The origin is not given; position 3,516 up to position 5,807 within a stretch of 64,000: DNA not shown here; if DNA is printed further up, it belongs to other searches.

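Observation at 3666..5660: Bacterial secreted protein with a four-bladed hemopexin-like repeat domain fused to unknown beta-rich modules and CARDB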

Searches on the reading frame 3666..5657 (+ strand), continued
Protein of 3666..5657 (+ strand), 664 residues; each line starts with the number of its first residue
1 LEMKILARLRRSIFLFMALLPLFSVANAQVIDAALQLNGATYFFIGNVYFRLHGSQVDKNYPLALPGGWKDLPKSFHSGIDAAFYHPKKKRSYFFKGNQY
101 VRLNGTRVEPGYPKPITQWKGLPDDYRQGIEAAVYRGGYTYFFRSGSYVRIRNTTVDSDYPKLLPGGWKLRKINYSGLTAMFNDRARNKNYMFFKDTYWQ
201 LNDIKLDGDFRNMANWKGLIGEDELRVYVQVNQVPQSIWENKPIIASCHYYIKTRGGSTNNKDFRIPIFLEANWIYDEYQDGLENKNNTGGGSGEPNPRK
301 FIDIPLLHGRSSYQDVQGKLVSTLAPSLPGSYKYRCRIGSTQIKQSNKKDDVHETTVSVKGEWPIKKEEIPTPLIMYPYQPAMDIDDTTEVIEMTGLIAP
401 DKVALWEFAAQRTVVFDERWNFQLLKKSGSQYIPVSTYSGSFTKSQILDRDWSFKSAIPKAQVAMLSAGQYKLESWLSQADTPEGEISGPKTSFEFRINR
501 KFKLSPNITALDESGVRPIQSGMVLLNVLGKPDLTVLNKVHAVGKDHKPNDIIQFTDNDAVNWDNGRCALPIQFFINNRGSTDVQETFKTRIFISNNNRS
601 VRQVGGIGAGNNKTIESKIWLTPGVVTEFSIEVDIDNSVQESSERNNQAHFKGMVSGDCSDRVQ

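Call 48: predict_structure(alignment_id=A2)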
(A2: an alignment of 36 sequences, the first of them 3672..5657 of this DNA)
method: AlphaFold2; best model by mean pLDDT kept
length: 662 residues; sequences in the alignment: 36
mean_pLDDT: 76.4   pTM: 0.44
mean pLDDT of the five models: 76.4, 75.1, 74.5, 73.2, 72.5
residues with pLDDT >= 90: 284; 70-90: 175; 50-70: 71; < 50: 132
segments of 3 or more residues with pLDDT < 50: 1-23, 277-291, 305-309, 412-414, 437-466, 475-527
pLDDT, mean of each block of 10 residues (from residue 1): 43 42 64 97 95 93 93 96 98 98 98 98 97 98 97 97 91 92 96 94 92 77 70 79 84 57 83 64 43 67 54 77 86 84 76 86 73 70 73 76 70 57 77 55 34 30 48 49 43 34 25 28 46 91 94 96 94 95 96 81 96 96 95 93 92 89 49
secondary structure, 60 per line:
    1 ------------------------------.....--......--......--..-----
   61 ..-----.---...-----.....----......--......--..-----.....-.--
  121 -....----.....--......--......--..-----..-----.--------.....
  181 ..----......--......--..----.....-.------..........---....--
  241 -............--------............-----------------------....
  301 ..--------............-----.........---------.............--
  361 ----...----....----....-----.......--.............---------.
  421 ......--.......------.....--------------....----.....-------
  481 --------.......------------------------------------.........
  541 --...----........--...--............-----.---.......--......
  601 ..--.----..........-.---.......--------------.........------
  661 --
elements in order (helices of 4 or more, strands of 3 or more residues): E31-35 E38-43 E46-51 E80-84 E89-94 E97-102 H122-125 E130-134 E137-142 E145-150 E176-182 E187-192 E195-200 E222-231 E242-253 E262-273 E297-302 E311-322 E328-336 H346-349 E350-358 E372-375 E380-383 E389-395 H398-410 E420-426 E429-432 H442-446 H461-464 E469-473 E489-495 E532-540 E543-545 E550-554 E560-562 E565-576 E586-592 E595-602 E610-619 E625-631 E646-654
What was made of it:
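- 3753..4337 (+): Four-bladed hemopexin-like beta-propeller, residues 28-222. Blade starts read IDAA, IDAA, IEAA and LTAM. The domain has no cysteine. AF2 pLDDT above 90 (call 48).
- On Hemopexin-like repeat / four-bladed propeller (Pfam PF00045): AF2 pLDDT above 90 over residues 28-220 (call 48).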

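Call 51: fold_search(model_id=the predicted structure, library=pdb)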
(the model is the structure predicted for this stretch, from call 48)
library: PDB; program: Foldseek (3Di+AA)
matches with E <= 10: 1493; with E <= 0.001: 193
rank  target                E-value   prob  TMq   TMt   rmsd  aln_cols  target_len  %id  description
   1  3c7x                  3.5e-14  1.00  0.26  0.82   2.0       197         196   29  Hemopexin-like domain of matrix metalloproteinase 14 (released 2009-02-10)
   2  1rtg                  3.3e-13  1.00  0.26  0.79   2.0       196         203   27  C-TERMINAL DOMAIN (HAEMOPEXIN-LIKE DOMAIN) OF HUMAN MATRIX METALLOPROTEINASE-2 (released 1996-06-10)
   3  1ck7                  5.0e-13  1.00  0.26  0.27   2.4       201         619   27  GELATINASE A (FULL-LENGTH) (released 1999-08-25)
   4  2clt_A                7.2e-13  1.00  0.25  0.45   2.1       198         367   25  Crystal structure of the active form (full-length) of human fibroblast collagenase. (released 2006-08-09)
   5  4fu4_A                1.4e-12  1.00  0.25  0.43   2.4       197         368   26  Human collagenase 3 (MMP-13) with peptide from pro-domain (released 2013-08-21)
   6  1fbl                  9.7e-12  1.00  0.25  0.45   2.1       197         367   25  STRUCTURE OF FULL-LENGTH PORCINE SYNOVIAL COLLAGENASE (MMP1) REVEALS A C-TERMINAL DOMAIN CONTAINING A CALCIUM-LINKED, FO (released 1996-01-29)
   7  1gxd_A                1.0e-11  1.00  0.25  0.27   2.4       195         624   28  proMMP-2/TIMP-2 complex (released 2002-07-09)
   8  1su3_A                1.7e-11  1.00  0.25  0.39   2.4       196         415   26  X-ray structure of human proMMP-1: New insights into collagenase action (released 2004-12-21)
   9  1gxd_B                2.2e-11  1.00  0.25  0.27   2.4       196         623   28  proMMP-2/TIMP-2 complex (released 2002-07-09)
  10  1su3_B                2.7e-11  1.00  0.25  0.39   2.5       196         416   26  X-ray structure of human proMMP-1: New insights into collagenase action (released 2004-12-21)
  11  1gen                  4.4e-11  1.00  0.25  0.78   3.1       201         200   27  C-TERMINAL DOMAIN OF GELATINASE A (released 1996-08-17)
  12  6o5e_B                4.9e-11  1.00  0.23  0.81   2.5       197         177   23  Crystal structure of the Vitronectin hemopexin-like domain (released 2019-09-18)
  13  7u68_A                8.2e-11  1.00  0.24  0.80   3.3       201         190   23  Crystal structure of the Vitronectin hemopexin-like domain binding Sodium-2 (released 2023-03-29)
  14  6o5e_A                9.6e-11  1.00  0.24  0.79   3.5       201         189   23  Crystal structure of the Vitronectin hemopexin-like domain (released 2019-09-18)
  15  1pex                  1.1e-10  1.00  0.25  0.80   2.6       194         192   27  COLLAGENASE-3 (MMP-13) C-TERMINAL HEMOPEXIN-LIKE DOMAIN (released 1996-12-23)
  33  1qjs_A                2.9e-08  1.00  0.13  0.20  22.9       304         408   17  mammalian blood serum haemopexin glycosylated-native protein and in complex with its ligand haem (released 2000-02-03)
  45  3idu_A                2.4e-06  1.00  0.14  0.73   3.2       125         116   24  Crystal Structure of the CARDB domain of the PF1109 protein in complex with di-metal ions from Pyrococcus furiosus, No (released 2009-08-04)
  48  3idu_B                3.8e-06  1.00  0.15  0.78   3.2       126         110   24  Crystal Structure of the CARDB domain of the PF1109 protein in complex with di-metal ions from Pyrococcus furiosus, No (released 2009-08-04)
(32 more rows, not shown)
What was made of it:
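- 3753..4337 (+): Foldseek hit 3c7x: E 3.5e-14, TM 0.82, rmsd 2.0 A (call 51).
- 5256..5648 (+): CARDB domain, residues 529-659, of a subfamily with a conserved Cys pair (C566, C657). It equals 'CARDB1' of the CARDB-CARDB-cytochrome c cassette. Foldseek hit 3idu, TM 0.73-0.78 (call 51).
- On Hemopexin-like repeat / four-bladed propeller (Pfam PF00045): Foldseek hit 3c7x with TM 0.82 and rmsd 2.0 A over 197 columns (call 51).
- On CARDB (Pfam PF07705): Foldseek hit 3idu with TM 0.73-0.78 (call 51).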

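Call 68: search_protein_families(library=pfam, proteins=[P0002, P0005, P0031, P0052, P0094, P0096, P0108, P0104, P0092, P0039], max_evalue=0.001)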
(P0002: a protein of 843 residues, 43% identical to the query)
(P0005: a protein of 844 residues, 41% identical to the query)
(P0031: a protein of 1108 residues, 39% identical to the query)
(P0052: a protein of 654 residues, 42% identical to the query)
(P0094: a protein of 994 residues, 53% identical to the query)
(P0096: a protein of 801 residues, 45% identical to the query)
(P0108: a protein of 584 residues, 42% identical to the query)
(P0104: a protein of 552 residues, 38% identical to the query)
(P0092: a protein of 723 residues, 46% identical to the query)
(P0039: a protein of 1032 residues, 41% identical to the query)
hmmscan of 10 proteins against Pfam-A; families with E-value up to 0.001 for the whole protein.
P0002 (843 aa): 4 families
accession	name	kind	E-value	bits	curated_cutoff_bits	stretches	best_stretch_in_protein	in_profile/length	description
PF00045.24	Hemopexin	-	9.4e-135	438.9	21.3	10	483-527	1-44/45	Hemopexin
PF20244.3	DUF6599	-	4.2e-08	33.4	27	0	490-513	88-111/186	Family of unknown function (DUF6599)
PF22333.2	Ago_PAZ_arc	-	1.3e-06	29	27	0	189-236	10-57/96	Argonaute, PAZ domain, archaea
PF13688.12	Reprolysin_5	-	0.00057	20.6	27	0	351-385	132-171/196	Metallo-peptidase family M12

P0005 (844 aa): 3 families
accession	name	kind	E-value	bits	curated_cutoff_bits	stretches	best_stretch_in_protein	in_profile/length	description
PF00045.24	Hemopexin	-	9.7e-144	467.6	21.3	11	138-182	1-44/45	Hemopexin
PF20244.3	DUF6599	-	3e-09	37.1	27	0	752-782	88-118/186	Family of unknown function (DUF6599)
PF12402.13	nlz1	-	1.4e-06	29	27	0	414-432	4-22/58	NocA-like zinc-finger protein 1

P0031 (1108 aa): 3 families
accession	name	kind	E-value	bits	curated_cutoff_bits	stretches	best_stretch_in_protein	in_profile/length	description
PF00045.24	Hemopexin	-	7.5e-140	455.2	21.3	11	464-511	1-44/45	Hemopexin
PF00082.27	Peptidase_S8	-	2.1e-11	44.1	21.8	1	158-358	3-197/288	Subtilase family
PF10983.13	DUF2793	-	5.7e-05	23.4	27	0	1016-1044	43-70/87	Protein of unknown function (DUF2793)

P0052 (654 aa): 5 families
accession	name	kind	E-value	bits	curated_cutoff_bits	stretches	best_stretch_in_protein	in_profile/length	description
PF00045.24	Hemopexin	-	2.8e-87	286.9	21.3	7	194-241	1-44/45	Hemopexin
PF10983.13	DUF2793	-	2.2e-07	31.1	27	0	197-225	43-70/87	Protein of unknown function (DUF2793)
PF13688.12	Reprolysin_5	-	3.3e-06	27.9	27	1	321-425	77-188/196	Metallo-peptidase family M12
PF12402.13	nlz1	-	4.7e-06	27.3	27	0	476-497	3-25/58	NocA-like zinc-finger protein 1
PF24798.1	Ig-CFAP74_4th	-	0.00056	20.4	28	0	149-169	30-50/95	CFAP74 forth Ig-like domain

P0094 (994 aa): 5 families
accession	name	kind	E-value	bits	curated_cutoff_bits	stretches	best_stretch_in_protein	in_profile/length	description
PF00045.24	Hemopexin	-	8.2e-34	115.7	21.3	4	76-115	1-39/45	Hemopexin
PF00024.32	PAN_1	-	1.1e-11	44.8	21.4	2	233-283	10-58/76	PAN domain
PF14295.12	PAN_4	-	2.7e-11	43.7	27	1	239-276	8-50/51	PAN domain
PF07502.20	MANEC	-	4.2e-05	24.2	25.5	0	241-289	30-82/89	MANEC domain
PF08276.17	PAN_2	-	0.00041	20.8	21.1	1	241-280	24-63/67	PAN-like domain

P0096 (801 aa): 3 families
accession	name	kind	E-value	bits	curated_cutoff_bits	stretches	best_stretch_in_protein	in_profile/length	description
PF17660.6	BTRD1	-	1.4e-46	156.6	23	4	706-752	3-49/50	Polyglycine hydrolase-like, structural repeat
PF00045.24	Hemopexin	-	2.5e-44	149.4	21.3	4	133-175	1-45/45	Hemopexin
PF05572.19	Peptidase_M43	-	0.00021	21.7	23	0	399-421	72-95/152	Pregnancy-associated plasma protein-A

P0108 (584 aa): 2 families
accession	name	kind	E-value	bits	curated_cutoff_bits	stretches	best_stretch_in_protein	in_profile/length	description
PF00045.24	Hemopexin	-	1.3e-50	169.5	21.3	4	431-477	1-44/45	Hemopexin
PF01510.30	Amidase_2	-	1.2e-13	51.9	26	1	222-364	3-130/131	N-acetylmuramoyl-L-alanine amidase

P0104 (552 aa): 1 family
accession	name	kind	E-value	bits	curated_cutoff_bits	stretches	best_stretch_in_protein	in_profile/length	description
PF00045.24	Hemopexin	-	3.4e-42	142.6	21.3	4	85-129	1-44/45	Hemopexin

P0092 (723 aa): 1 family
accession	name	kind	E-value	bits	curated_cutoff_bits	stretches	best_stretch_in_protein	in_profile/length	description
PF00045.24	Hemopexin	-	1.6e-49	166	21.3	4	91-135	1-44/45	Hemopexin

P0039 (1032 aa): 1 family
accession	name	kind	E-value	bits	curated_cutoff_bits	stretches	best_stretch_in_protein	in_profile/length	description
PF00045.24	Hemopexin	-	4.8e-73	241.3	21.3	8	616-660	1-44/45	Hemopexin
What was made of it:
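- Closest known: Bacterial 'hemopexin repeat-containing proteins'. Different: Most relatives have 7-11 repeats or pair them with S8 or M12 peptidases, Amidase_2 or PAN (call 68).
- Partner domains: other bacterial hemopexin-repeat proteins pair the repeats with S8 and M12 peptidases, Amidase_2 or PAN (call 68).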

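Call 75: find_encoding_contigs(protein=P0094, flank=8000, max_places=3)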
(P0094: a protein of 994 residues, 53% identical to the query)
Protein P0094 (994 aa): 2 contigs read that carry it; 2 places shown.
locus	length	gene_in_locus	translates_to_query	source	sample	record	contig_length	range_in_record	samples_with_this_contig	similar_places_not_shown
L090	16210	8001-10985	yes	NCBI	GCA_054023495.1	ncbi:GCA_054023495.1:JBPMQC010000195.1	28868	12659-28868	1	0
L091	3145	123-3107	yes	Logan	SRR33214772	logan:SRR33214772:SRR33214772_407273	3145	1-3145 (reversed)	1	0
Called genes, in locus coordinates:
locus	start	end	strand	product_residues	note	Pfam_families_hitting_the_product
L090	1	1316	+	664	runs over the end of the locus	PF00456:Transketolase_N, PF13292:DXP_synthase_N (weak), PF00676:E1_dh (weak), PF02779:Transket_pyr, PF02780:Transketolase_C, PF22613:Transketolase_C_1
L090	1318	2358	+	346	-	PF01116:F_bP_aldolase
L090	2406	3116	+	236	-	PF00702:Hydrolase, PF13419:HAD_2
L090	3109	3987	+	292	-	PF00485:PRK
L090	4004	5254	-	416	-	PF01979:Amidohydro_1, PF07969:Amidohydro_3 (weak)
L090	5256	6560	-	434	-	PF05195:AMP_N, PF00557:Peptidase_M24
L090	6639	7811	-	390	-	PF01494:FAD_binding_3, PF05834:Lycopene_cycl (faint), PF07992:Pyr_redox_2 (faint)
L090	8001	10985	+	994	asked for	PF00045:Hemopexin, PF00024:PAN_1 (weak), PF14295:PAN_4 (weak)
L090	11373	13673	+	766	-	PF03190:Thioredox_DsbH, PF13098:Thioredoxin_2 (faint), PF13899:Thioredoxin_7, PF11412:DsbD_N (weak)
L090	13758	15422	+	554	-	-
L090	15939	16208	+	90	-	?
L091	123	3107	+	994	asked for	PF00045:Hemopexin, PF00024:PAN_1 (weak), PF14295:PAN_4 (weak)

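Call 81: search_dna_similar(query=window:3672-5657:+, collection=plasmids, mode=protein, max_rows=10)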
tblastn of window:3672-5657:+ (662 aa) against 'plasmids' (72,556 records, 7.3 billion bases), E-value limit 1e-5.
Records with a match: 4; places in all: 7; records where one place covers at least 80% of the query: 0.
Best place of each record, by identity: <60% 4.
By first word of the organism name: Streptomyces 4.
By predicted mobility (MOB-suite, as given by PLSDB): non-mobilizable 3; mobilizable 1.
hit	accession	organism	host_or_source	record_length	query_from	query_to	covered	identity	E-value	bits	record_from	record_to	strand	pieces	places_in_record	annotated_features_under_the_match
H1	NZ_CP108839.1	Streptomyces sp. NBC_00853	-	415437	19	217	30%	34.6%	2e-12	78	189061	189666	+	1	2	hemopexin repeat-containing protein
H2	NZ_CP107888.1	Streptomyces nojiriensis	-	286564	29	220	29%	35.1%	7e-11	74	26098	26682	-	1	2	hemopexin repeat-containing protein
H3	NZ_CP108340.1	Streptomyces jietaisiensis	-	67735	35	205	26%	35.6%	9e-12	76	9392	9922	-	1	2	hemopexin repeat-containing protein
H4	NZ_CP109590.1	Streptomyces sp. NBC_01361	-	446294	33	217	28%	30.9%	1e-8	67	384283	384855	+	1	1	M35 family metallo-endopeptidase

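Call 82: search_dna_similar(query=window:3672-5657:+, collection=phages, mode=protein, max_rows=10)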
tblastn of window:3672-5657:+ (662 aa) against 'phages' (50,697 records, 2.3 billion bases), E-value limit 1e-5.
No match.

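Call 83: find_related_loci(query=window:3672-5657:+, collection=viral_contigs, flank=5000)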
Query window:3672-5657:+ (662 aa) in viral_contigs; peptide patterns used: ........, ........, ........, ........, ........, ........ (x = any residue, [..] = any of these).
5 stretches matched a pattern, but none encodes a relative of the query by tblastn (E <= 1e-3).
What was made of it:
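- Tried and rejected: The only plasmid matches are Streptomyces hemopexin proteins (calls 81-83).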
